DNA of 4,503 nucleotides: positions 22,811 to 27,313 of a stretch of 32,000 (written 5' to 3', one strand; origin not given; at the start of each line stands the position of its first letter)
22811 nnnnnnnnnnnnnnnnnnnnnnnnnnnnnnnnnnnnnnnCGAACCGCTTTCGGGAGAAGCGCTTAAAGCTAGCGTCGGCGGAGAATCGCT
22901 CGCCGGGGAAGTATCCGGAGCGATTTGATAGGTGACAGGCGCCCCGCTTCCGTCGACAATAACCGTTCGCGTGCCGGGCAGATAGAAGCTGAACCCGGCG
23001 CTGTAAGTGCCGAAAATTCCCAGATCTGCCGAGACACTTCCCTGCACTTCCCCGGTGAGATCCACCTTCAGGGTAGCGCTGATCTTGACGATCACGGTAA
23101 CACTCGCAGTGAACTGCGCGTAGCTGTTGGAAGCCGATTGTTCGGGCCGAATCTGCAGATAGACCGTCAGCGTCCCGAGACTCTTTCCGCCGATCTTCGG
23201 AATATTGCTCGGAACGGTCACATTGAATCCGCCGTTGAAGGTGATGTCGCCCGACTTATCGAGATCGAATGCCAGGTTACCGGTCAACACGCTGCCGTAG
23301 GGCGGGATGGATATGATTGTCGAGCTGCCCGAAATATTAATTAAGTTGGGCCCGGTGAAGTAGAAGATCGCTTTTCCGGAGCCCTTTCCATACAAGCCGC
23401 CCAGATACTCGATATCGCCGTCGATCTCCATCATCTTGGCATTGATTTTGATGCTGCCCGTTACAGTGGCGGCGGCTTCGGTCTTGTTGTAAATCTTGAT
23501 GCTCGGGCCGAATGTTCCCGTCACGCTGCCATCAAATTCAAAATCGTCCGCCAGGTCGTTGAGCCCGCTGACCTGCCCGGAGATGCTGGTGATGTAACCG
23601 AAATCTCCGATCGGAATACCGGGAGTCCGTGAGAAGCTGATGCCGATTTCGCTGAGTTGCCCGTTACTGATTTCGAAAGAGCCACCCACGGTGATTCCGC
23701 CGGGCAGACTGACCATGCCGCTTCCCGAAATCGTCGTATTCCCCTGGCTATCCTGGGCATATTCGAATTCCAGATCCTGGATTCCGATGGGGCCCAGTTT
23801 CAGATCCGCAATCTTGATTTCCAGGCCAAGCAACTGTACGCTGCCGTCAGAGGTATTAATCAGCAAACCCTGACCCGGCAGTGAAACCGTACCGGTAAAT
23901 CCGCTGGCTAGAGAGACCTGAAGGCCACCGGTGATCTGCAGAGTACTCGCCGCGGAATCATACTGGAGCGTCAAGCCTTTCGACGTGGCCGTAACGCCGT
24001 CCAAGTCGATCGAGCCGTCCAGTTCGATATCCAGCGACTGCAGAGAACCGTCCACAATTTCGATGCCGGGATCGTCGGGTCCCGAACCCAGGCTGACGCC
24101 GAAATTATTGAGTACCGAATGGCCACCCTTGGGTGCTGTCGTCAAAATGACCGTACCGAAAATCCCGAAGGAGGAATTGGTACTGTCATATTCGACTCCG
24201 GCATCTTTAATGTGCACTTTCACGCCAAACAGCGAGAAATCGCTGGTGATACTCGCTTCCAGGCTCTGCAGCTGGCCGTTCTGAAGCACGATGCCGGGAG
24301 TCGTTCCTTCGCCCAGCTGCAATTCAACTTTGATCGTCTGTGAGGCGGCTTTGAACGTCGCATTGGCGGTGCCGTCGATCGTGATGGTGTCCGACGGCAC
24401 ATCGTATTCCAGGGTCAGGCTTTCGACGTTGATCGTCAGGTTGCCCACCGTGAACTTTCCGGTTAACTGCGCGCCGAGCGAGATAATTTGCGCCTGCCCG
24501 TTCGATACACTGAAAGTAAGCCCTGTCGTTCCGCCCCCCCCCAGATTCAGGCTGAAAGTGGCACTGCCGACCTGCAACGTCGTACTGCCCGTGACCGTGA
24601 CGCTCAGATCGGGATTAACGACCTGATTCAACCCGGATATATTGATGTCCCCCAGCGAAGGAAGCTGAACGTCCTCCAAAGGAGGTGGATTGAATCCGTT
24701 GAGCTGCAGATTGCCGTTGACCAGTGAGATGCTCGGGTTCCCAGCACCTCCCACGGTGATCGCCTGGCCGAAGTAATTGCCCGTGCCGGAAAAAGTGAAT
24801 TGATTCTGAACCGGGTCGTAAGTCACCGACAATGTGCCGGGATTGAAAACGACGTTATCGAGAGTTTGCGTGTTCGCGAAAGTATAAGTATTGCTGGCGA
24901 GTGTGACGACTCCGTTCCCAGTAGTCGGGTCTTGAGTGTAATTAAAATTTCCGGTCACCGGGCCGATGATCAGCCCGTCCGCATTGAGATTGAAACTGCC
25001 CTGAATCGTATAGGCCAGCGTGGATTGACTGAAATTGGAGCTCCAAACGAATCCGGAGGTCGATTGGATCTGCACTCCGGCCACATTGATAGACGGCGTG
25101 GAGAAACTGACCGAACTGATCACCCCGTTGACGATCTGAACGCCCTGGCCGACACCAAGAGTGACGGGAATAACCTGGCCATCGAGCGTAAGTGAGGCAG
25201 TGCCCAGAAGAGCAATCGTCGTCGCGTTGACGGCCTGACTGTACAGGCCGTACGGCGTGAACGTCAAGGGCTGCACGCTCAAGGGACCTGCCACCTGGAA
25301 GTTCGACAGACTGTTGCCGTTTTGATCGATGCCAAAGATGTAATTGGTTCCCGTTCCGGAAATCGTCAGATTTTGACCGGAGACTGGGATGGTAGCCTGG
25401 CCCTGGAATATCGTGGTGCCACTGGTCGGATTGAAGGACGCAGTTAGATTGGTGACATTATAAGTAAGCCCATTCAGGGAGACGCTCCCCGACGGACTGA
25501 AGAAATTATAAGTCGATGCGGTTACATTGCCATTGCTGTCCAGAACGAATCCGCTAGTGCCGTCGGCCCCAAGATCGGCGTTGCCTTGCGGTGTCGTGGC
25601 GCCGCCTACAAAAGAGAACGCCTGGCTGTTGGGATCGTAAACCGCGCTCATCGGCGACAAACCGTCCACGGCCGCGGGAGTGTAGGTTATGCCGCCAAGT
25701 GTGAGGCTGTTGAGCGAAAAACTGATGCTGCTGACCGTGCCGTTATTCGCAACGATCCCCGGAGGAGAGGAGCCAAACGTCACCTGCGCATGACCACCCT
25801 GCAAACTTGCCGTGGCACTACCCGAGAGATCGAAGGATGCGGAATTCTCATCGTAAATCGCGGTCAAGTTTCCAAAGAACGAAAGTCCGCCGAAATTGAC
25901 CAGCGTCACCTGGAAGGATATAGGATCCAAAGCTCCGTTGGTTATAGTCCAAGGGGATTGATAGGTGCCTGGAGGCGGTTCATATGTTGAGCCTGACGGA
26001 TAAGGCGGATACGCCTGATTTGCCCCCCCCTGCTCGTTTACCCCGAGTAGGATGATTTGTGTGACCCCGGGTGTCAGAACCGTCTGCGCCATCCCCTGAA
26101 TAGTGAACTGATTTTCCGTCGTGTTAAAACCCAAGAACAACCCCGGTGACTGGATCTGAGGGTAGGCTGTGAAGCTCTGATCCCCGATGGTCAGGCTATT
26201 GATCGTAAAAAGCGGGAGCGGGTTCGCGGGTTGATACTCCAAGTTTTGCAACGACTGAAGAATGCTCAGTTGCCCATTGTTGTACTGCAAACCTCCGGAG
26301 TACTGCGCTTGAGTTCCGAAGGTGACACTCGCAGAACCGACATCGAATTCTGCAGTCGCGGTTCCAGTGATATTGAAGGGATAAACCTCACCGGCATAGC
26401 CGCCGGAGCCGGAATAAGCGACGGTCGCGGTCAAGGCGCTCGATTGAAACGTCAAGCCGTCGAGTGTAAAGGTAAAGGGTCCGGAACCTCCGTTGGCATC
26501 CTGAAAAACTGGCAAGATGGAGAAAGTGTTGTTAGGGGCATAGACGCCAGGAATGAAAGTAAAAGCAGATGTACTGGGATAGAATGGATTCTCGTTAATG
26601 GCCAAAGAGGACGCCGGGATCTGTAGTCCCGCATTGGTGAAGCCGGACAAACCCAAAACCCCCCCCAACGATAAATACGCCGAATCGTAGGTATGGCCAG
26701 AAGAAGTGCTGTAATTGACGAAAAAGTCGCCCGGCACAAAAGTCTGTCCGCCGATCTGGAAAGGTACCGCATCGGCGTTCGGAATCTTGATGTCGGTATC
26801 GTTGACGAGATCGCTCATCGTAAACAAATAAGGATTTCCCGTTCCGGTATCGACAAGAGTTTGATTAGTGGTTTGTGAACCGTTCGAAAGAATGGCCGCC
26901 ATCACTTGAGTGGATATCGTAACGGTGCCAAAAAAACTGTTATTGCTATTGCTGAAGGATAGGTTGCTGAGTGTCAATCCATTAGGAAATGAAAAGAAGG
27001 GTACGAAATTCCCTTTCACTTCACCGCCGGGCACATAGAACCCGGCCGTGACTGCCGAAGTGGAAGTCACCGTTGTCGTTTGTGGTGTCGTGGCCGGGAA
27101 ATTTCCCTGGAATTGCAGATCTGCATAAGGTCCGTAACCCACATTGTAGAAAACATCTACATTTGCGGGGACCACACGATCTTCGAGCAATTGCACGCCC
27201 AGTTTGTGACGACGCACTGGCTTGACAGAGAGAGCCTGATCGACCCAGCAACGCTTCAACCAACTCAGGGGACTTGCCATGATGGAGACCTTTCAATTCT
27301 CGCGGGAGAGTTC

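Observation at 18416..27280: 2,954-aa exoprotein with an unusual domain order: LEDR-type leader, unassigned beta modules, Ig-like repeats, DUF4214-like repeats, terminal trypsin-fold protease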

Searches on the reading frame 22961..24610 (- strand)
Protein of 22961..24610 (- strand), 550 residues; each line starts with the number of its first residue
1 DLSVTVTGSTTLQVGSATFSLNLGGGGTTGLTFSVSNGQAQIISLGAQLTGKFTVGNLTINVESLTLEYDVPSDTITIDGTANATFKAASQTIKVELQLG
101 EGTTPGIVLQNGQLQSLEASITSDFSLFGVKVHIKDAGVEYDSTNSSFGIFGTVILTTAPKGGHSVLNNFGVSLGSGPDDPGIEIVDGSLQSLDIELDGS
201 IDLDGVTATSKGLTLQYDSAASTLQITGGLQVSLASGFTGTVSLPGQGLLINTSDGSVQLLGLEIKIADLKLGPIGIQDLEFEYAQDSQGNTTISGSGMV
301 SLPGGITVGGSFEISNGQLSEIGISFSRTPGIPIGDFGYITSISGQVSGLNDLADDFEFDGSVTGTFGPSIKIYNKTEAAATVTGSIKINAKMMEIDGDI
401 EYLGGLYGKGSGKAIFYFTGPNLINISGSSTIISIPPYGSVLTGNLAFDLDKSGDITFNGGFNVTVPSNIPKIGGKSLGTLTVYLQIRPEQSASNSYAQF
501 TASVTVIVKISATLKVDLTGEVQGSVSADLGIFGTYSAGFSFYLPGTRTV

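Call 30: find_homologous_proteins(query=window:22961-24610:-, max_evalue=0.00001)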
Query window:22961-24610:- (550 aa): 2 proteins with E <= 0.00001 among 8000 candidates.
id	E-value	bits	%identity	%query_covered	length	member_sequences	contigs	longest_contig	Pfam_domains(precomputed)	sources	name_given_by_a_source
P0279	4.1e-54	202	34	68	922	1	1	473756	-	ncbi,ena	-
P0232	5.6e-35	139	36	39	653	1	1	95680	-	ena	-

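Call 44: predict_structure(alignment_id=A2)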
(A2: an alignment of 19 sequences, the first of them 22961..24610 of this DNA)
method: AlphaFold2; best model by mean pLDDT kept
length: 550 residues; sequences in the alignment: 19
mean_pLDDT: 86.3   pTM: 0.60
mean pLDDT of the five models: 86.3, 85.5, 83.4, 83.0, 79.0
residues with pLDDT >= 90: 213; 70-90: 323; 50-70: 11; < 50: 3
segments of 3 or more residues with pLDDT < 50: 548-550
pLDDT, mean of each block of 10 residues (from residue 1): 89 86 91 87 92 86 91 92 87 90 89 93 88 93 94 91 83 91 93 92 85 92 93 81 91 89 89 83 89 90 84 86 86 77 87 81 83 76 88 89 79 86 86 70 86 87 81 78 90 90 80 88 87 83 64
secondary structure, 60 per line:
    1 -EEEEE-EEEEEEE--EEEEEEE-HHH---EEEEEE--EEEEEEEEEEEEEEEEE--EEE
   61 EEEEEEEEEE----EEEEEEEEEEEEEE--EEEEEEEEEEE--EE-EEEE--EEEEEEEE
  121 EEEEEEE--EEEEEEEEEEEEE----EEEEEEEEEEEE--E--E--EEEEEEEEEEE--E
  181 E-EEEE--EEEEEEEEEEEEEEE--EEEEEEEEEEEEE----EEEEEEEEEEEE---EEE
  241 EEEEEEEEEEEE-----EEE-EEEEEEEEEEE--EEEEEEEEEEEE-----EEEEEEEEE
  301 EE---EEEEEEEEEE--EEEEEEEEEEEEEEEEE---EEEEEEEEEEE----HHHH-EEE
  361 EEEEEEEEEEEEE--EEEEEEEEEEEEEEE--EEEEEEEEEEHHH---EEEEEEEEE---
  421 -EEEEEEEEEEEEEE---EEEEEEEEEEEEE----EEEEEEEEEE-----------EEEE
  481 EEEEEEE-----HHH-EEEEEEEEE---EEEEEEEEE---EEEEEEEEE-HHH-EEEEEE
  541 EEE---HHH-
elements in order: E2-6 E8-14 E17-23 E31-36 E39-55 E58-70 E75-88 E91-101 E107-110 E113-127 E130-142 E147-158 E167-177 E183-186 E189-203 E206-218 E223-234 E238-252 E258-260 E262-272 E275-286 E292-302 E306-315 E318-334 E338-348 H353-356 E358-373 E376-390 E393-402 E409-417 E422-435 E439-451 E456-465 E477-487 E497-505 E509-517 E521-529 E535-543

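Call 47: fold_search(model_id=the predicted structure, library=pdb)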
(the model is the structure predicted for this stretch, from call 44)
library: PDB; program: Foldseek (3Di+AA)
matches with E <= 10: 681; with E <= 0.001: 17
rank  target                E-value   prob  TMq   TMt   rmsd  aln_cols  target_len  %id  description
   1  5iv9_A                4.8e-06  1.00  0.18  0.14  33.1       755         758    9  The LPS Transporter LptDE from Klebsiella pneumoniae, full-length (released 2016-05-18)
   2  9rpr_A                9.9e-06  1.00  0.19  0.15  35.5       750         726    8  Cryo-EM structure of LptDEM complex containing Shigella flexneri LptE and endogenous E. coli LptD and LptM (released 2025-12-10)
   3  9ia0_A                1.4e-05  1.00  0.20  0.16  35.5       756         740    9  LpDE from Escherichia coli (released 2025-12-10)
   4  8h1r_D                2.1e-05  0.99  0.16  0.12  33.1       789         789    8  Crystal structure of LptDE-YifL complex (released 2023-10-25)
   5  9ia5_A                4.3e-05  0.99  0.19  0.16  36.1       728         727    9  LpDEM from Escherichia coli (released 2025-12-10)
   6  9fy9_D                4.9e-05  1.00  0.19  0.16  32.7       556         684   10  Cryo-EM structure of the type 1 chaperone-usher pilus FimD-tip complex (FimDHGFC) - Conformer 1 (released 2025-06-04)
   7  8h1r_A                5.6e-05  0.99  0.18  0.15  29.2       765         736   10  Crystal structure of LptDE-YifL complex (released 2023-10-25)
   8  3rfz_B                9.7e-05  1.00  0.19  0.15  32.7       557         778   10  Crystal structure of the FimD usher bound to its cognate FimC:FimH substrate (released 2011-06-01)
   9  7omm_A                2.5e-04  0.99  0.19  0.16  35.7       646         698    8  Cryo-EM structure of N. gonorhoeae LptDE in complex with ProMacrobodies (MBPs have not been built de novo) (released 2022-05-04)
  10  9rps_A                2.9e-04  0.97  0.19  0.15  35.5       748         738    9  Cryo-EM structure of Shigella flexneri LptDE in complex with RTP45 superinfection exclusion protein from RTP bacteriop (released 2025-12-10)
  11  9fw9_D                4.4e-04  0.98  0.18  0.15  32.6       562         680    9  Cryo-EM structure of the type 1 pilus assembly platform as part of the FimA-bound chaperone-usher pilus complex (FimDH (released 2025-06-04)
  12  9fz5_A                4.8e-04  0.91  0.17  0.14  33.8       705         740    8  Cryo-EM structure of LptDE-YedD complex from Escherichia Coli (released 2025-04-09)
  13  9fx8_D                5.3e-04  0.99  0.19  0.17  31.8       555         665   10  Cryo-EM structure of the FimI-bound type 1 pilus assembly platform complex - Local refinement (released 2025-06-04)
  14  9ia2_A                5.3e-04  0.92  0.17  0.14  28.8       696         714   10  LpDEM from Escherichia coli (released 2025-12-10)
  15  8agd_A                6.0e-04  0.80  0.16  0.10  29.8       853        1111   10  Full SDBC and SOD assembly (released 2023-04-12)
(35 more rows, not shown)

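Call 82: fold_search(model_id=the predicted structure, library=viral)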
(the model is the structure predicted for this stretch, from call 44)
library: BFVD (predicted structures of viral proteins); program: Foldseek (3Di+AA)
matches with E <= 10: 379; with E <= 0.001: 2
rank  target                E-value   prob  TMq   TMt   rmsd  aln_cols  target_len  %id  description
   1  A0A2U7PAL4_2          2.2e-05  1.00  0.19  0.12  25.4       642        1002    9  (no name in the UniProt tables at hand)
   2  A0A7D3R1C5            2.0e-04  0.95  0.17  0.11  32.9       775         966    6  Zinc finger RING/FYVE/PHD-type protein [Fadolivirus FV1/VV64]
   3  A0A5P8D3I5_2          1.0e-03  0.87  0.17  0.11  27.1       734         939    8  (no name in the UniProt tables at hand)
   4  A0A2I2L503            1.7e-03  1.00  0.17  0.27  15.8       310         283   11  MORN-repeat protein [Orpheovirus IHUMI-LCC2]
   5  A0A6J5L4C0            4.5e-03  0.35  0.14  0.10  27.2       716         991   10  Pyrrolo-quinoline quinone repeat [uncultured Caudovirales phage]
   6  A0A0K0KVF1            4.5e-03  0.28  0.11  0.08  27.0       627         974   12  Peptidase S74 domain-containing protein [Prochlorococcus phage P-TIM68]
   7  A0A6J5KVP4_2          7.1e-03  0.14  0.08  0.06  31.6       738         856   10  Regulator of chromosome condensation, RCC1 [uncultured Caudovirales phage]
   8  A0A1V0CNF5            7.5e-03  0.60  0.14  0.14  20.0       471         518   10  (no name in the UniProt tables at hand)
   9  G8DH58                7.8e-03  0.30  0.11  0.06  25.3       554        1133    8  (no name in the UniProt tables at hand)
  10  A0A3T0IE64            7.8e-03  0.16  0.10  0.09  31.1       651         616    8  (no name in the UniProt tables at hand)
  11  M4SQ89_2              1.1e-02  0.25  0.13  0.07  37.8       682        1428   10  (no name in the UniProt tables at hand)
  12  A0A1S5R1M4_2          1.2e-02  0.41  0.14  0.10  34.0       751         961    8  Putative tail fiber protein [Pseudomonas phage phiPMW]
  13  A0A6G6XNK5            2.0e-02  1.00  0.20  0.22   6.9       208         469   15  (no name in the UniProt tables at hand)
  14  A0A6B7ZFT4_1          2.1e-02  0.09  0.09  0.07  29.1       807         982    8  BspA family leucine-rich repeat surface protein [Klebsiella phage N1M2]
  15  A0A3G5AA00            2.4e-02  0.16  0.10  0.12  21.0       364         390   10  MORN repeat-containing protein [Hyperionvirus sp.]
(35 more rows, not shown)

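Call 94: search_solved_structures(query=A2, max_evalue=1)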
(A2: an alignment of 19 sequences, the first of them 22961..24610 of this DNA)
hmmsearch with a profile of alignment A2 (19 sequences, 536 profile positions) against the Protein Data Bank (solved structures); distinct sequences matched with E-value up to 1: 1.
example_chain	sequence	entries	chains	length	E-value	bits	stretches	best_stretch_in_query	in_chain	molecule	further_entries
8z5u_0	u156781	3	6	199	0.28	13.3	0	284-317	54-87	Leucine-rich repeat protein | LRR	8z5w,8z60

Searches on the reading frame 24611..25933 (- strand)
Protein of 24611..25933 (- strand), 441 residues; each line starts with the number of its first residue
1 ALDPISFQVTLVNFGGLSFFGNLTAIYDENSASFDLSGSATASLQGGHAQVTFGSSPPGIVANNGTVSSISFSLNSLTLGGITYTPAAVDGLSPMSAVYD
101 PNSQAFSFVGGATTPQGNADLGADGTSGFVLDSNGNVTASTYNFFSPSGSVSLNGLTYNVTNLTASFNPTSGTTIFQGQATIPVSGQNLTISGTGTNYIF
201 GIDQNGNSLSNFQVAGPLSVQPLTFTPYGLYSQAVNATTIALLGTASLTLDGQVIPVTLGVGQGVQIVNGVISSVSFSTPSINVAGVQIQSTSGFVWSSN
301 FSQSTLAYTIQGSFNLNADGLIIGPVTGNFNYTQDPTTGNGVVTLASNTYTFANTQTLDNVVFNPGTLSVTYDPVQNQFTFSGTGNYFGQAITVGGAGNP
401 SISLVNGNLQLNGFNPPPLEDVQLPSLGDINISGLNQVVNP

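Call 36: search_protein_families(library=pfam, proteins=[window:24611-25933:-], max_evalue=5)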
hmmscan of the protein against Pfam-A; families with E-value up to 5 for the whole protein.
window:24611-25933:- (441 aa): 2 families
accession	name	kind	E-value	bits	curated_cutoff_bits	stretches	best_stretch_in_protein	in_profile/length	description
PF22692.1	LlgE_F_G_D1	-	0.1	13.2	27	1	304-323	15-34/64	Flagellar hook protein FlgE/F/G D1 domain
PF18914.6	DUF5666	-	3.2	8.5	27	0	147-187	9-40/60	Domain of unknown function (DUF5666)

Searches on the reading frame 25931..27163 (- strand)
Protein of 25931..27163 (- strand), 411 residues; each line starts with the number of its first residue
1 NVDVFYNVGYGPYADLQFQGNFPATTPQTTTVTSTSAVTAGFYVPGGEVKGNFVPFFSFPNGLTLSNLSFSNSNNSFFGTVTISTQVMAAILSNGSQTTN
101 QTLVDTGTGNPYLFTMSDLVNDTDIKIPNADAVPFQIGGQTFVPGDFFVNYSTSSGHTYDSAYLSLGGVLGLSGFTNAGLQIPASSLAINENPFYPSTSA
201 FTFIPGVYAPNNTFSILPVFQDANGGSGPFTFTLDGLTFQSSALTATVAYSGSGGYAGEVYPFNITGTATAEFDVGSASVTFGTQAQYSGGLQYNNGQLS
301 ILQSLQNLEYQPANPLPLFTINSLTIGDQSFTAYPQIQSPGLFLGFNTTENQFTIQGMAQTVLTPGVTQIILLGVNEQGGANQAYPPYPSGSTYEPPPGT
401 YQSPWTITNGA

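Call 36: search_protein_families(library=pfam, proteins=[window:25931-27163:-], max_evalue=5)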
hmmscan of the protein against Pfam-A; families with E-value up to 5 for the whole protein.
window:25931-27163:- (411 aa): 1 family
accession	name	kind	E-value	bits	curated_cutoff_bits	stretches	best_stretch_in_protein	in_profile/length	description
PF24514.1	SpaA_4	-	0.026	15.8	27.3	1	222-301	6-88/107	Prealbumin-like fold domain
